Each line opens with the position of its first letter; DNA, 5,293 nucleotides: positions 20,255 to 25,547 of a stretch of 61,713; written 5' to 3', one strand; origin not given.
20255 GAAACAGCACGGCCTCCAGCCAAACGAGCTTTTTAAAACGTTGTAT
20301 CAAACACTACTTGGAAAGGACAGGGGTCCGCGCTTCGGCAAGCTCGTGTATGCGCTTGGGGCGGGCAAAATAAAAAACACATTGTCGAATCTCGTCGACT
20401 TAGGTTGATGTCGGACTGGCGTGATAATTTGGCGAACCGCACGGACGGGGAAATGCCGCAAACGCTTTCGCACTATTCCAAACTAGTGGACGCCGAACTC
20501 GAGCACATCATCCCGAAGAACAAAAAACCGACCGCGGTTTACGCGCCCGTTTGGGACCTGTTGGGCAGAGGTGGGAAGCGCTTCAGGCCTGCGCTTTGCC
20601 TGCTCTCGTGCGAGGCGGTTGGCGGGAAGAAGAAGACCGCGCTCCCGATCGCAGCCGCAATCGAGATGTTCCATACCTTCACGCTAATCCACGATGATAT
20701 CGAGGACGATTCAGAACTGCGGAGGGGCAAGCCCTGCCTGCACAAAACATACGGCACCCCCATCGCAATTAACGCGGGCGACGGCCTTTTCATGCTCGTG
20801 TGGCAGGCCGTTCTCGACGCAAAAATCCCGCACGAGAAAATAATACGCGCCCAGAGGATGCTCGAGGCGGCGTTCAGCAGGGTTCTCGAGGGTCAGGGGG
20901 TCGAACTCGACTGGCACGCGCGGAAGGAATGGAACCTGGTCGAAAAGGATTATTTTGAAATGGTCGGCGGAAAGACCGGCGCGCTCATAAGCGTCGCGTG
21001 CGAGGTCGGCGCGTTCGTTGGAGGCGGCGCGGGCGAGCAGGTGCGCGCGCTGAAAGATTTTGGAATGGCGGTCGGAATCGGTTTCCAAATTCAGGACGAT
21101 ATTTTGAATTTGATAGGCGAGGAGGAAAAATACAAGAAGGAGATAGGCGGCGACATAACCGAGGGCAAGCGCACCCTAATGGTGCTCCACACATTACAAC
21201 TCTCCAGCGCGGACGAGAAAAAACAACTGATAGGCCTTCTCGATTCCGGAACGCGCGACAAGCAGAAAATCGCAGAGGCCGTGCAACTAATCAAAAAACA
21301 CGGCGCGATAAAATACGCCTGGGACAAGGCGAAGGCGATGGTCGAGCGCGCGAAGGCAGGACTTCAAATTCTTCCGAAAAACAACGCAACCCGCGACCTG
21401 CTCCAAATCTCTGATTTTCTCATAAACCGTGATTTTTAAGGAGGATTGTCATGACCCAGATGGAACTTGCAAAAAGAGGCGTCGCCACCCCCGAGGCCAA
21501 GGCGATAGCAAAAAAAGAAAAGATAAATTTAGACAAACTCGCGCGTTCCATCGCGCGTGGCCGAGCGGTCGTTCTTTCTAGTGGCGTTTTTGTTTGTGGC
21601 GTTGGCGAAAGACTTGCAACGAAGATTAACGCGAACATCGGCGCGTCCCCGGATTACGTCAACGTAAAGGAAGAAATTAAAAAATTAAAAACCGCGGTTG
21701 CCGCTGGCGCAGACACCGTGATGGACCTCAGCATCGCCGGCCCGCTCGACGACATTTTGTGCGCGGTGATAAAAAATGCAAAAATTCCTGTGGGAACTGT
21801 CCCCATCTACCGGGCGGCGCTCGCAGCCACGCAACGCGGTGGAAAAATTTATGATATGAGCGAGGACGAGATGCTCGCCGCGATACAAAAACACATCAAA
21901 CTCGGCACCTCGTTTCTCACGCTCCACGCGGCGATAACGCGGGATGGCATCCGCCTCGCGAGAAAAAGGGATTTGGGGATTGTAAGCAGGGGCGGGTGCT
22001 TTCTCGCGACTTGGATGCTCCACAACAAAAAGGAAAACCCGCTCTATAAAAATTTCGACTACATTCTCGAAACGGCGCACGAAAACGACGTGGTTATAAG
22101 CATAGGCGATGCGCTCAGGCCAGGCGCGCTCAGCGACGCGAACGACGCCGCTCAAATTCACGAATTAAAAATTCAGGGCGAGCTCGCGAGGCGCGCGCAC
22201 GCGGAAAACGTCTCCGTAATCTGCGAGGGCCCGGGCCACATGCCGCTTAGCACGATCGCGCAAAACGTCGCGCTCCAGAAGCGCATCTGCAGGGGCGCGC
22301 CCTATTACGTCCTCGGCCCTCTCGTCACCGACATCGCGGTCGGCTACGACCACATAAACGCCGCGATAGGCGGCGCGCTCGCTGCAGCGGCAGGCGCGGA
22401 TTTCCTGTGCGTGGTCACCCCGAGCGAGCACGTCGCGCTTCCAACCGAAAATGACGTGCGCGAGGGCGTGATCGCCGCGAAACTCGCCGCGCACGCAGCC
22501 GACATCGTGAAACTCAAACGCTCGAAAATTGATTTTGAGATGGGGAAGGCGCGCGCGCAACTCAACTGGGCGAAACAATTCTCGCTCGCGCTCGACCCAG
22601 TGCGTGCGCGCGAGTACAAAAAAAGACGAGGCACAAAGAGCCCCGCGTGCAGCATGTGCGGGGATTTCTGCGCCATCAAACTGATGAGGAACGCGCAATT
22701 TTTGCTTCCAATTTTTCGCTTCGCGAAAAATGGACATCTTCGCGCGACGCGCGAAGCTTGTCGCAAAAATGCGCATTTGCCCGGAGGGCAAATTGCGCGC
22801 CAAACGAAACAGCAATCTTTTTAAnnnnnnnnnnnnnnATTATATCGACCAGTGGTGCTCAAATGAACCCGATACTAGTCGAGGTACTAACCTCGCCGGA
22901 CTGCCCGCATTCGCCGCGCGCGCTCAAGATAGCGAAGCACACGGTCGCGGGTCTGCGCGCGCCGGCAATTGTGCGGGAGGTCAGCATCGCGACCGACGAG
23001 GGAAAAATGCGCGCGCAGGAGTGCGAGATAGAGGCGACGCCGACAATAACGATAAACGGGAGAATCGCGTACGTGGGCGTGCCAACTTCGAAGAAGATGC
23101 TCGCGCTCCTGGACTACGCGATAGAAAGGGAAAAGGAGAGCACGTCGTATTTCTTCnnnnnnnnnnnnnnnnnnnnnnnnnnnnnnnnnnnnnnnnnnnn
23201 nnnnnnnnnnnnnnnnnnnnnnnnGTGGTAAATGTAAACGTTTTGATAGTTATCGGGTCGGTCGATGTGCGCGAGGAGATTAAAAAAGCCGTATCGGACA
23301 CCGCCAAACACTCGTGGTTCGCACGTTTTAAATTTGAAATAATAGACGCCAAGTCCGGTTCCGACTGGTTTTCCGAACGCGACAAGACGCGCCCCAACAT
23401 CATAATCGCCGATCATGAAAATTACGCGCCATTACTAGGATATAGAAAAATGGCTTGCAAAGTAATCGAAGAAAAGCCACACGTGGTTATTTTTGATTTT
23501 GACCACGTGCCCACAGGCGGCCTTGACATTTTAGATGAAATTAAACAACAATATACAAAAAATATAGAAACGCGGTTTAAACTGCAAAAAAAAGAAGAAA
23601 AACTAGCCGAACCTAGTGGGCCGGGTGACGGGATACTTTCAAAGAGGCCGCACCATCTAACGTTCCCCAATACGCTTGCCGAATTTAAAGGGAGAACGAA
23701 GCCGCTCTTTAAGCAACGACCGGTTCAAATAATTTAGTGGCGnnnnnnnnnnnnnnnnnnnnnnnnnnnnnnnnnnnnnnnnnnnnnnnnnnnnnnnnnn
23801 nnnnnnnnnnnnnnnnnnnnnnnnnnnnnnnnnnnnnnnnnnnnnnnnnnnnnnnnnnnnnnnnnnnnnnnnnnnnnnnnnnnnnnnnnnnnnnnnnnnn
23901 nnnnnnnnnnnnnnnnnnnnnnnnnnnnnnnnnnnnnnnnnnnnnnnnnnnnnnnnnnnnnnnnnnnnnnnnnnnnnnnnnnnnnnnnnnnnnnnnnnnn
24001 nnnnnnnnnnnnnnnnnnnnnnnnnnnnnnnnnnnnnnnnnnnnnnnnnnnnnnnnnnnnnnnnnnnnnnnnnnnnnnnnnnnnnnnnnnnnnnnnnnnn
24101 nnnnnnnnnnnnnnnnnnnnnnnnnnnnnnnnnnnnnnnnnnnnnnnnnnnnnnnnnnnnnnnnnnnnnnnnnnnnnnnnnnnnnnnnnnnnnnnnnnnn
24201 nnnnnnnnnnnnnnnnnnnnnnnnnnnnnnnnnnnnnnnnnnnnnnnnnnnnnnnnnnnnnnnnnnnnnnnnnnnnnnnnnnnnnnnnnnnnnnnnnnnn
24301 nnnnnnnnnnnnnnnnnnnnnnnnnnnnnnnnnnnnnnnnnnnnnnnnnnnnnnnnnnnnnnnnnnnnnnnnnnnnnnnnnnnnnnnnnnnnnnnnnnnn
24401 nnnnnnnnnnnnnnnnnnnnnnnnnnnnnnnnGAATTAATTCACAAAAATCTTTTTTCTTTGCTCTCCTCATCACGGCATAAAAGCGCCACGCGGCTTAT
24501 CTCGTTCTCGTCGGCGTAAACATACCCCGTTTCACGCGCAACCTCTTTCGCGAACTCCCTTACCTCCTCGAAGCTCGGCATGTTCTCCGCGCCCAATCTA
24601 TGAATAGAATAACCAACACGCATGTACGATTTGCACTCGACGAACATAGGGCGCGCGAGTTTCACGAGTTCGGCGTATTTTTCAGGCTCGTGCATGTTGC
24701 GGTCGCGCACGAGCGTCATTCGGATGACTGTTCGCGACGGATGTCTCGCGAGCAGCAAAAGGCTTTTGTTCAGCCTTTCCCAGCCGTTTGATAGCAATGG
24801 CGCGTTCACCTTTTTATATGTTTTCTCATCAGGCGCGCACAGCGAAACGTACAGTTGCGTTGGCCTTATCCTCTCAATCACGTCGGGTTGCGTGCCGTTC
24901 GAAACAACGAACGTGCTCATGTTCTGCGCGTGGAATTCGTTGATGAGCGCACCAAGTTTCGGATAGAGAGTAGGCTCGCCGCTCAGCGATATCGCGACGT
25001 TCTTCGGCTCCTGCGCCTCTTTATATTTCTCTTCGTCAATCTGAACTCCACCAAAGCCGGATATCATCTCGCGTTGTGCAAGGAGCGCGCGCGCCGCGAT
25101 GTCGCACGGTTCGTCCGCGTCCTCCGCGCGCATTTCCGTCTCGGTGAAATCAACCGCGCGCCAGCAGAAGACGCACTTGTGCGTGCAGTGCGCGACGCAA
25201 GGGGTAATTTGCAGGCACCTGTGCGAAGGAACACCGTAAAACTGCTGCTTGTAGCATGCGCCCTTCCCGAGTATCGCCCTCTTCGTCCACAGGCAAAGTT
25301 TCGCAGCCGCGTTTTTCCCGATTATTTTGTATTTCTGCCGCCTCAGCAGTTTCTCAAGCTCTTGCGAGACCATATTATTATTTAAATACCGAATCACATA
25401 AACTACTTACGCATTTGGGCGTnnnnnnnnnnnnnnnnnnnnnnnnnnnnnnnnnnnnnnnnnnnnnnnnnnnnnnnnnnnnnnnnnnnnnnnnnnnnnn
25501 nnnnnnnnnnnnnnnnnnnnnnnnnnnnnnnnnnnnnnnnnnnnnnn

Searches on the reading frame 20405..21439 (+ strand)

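Call 66: search_protein_families(library=pfam, max_evalue=0.001, proteins=[window:20405-21439:+])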
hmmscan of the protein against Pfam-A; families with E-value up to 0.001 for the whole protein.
window:20405-21439:+ (344 aa): 1 family
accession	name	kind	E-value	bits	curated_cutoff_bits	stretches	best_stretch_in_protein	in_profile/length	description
PF00348.22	polyprenyl_synt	-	3.5e-71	239.8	27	1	45-295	4-250/251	Polyprenyl synthetase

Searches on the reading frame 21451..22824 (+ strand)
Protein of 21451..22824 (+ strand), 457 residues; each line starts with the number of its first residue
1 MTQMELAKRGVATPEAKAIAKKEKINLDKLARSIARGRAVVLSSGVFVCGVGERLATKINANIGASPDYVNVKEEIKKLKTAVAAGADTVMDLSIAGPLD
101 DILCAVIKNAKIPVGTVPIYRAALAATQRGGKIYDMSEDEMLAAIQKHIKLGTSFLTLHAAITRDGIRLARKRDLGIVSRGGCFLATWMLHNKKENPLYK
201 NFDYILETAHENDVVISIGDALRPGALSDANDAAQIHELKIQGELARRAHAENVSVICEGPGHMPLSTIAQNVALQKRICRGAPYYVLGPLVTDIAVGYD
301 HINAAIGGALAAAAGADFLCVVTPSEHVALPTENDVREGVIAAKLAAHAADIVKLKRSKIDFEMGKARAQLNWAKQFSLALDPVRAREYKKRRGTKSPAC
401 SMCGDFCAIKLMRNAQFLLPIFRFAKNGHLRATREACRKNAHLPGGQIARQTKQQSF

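Call 28: search_protein_families(library=pfam, max_evalue=0.001, proteins=[window:21451-22824:+])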
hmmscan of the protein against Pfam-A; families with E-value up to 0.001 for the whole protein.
window:21451-22824:+ (457 aa): 1 family
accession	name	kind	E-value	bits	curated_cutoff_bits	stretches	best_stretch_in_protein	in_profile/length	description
PF01964.24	ThiC_Rad_SAM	-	4e-167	556.7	25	1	2-413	1-419/420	Radical SAM ThiC family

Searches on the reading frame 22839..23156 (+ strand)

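Call 66: search_protein_families(library=pfam, max_evalue=0.001, proteins=[window:22839-23156:+])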
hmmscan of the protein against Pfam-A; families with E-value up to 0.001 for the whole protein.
window:22839-23156:+ (106 aa): 1 family
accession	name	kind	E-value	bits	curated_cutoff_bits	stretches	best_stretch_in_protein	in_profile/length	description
PF13192.12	Thioredoxin_3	-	5.7e-09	36.3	24.8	1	14-91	3-75/76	Thioredoxin domain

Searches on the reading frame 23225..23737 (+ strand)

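Call 9: search_protein_families(library=pfam, max_evalue=1, proteins=[window:23225-23737:+])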
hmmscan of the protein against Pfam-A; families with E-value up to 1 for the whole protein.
window:23225-23737:+ (170 aa): 1 family
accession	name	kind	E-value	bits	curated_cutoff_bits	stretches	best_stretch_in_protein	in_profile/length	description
PF02745.20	MCR_alpha_N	-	0.089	12.5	27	1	79-123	150-194/269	Methyl-coenzyme M reductase alpha subunit, N-terminal domain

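Call 10: search_protein_families(library=ncbifam, max_evalue=1, proteins=[window:23225-23737:+])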
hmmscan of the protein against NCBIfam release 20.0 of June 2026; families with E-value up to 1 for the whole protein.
window:23225-23737:+ (170 aa): 0 families

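Call 104: search_protein_families(library=padloc, max_evalue=1, proteins=[window:23225-23737:+])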
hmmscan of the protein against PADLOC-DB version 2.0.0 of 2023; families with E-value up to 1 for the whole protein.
window:23225-23737:+ (170 aa): 0 families

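Call 105: search_protein_families(library=phrogs, max_evalue=1, proteins=[window:23225-23737:+])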
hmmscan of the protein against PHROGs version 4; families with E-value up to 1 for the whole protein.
window:23225-23737:+ (170 aa): 2 families
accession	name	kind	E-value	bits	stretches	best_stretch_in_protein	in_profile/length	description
phrog_2476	-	unknown function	0.007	17.4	1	102-127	13-34/37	-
phrog_1046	-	unknown function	0.26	12.4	1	55-106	15-67/76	-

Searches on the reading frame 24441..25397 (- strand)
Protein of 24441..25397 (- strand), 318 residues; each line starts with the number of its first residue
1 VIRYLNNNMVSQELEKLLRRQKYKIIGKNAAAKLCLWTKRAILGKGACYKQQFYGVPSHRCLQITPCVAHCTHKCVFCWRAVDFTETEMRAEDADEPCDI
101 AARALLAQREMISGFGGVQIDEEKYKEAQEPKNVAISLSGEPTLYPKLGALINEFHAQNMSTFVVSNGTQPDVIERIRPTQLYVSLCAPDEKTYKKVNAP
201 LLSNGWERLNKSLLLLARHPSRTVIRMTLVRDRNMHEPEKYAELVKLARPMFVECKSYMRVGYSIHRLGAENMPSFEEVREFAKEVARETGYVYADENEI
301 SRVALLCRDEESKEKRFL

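Call 66: search_protein_families(library=pfam, max_evalue=0.001, proteins=[window:24441-25397:-])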
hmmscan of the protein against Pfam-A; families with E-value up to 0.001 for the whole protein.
window:24441-25397:- (318 aa): 2 families
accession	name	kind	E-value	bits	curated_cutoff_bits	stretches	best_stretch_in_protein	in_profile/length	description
PF08608.17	Wyosine_form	-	1.8e-18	67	22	1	248-306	2-61/63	Wyosine base formation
PF04055.27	Radical_SAM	-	7.5e-13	49.4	29.5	1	70-244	6-165/166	Radical SAM superfamily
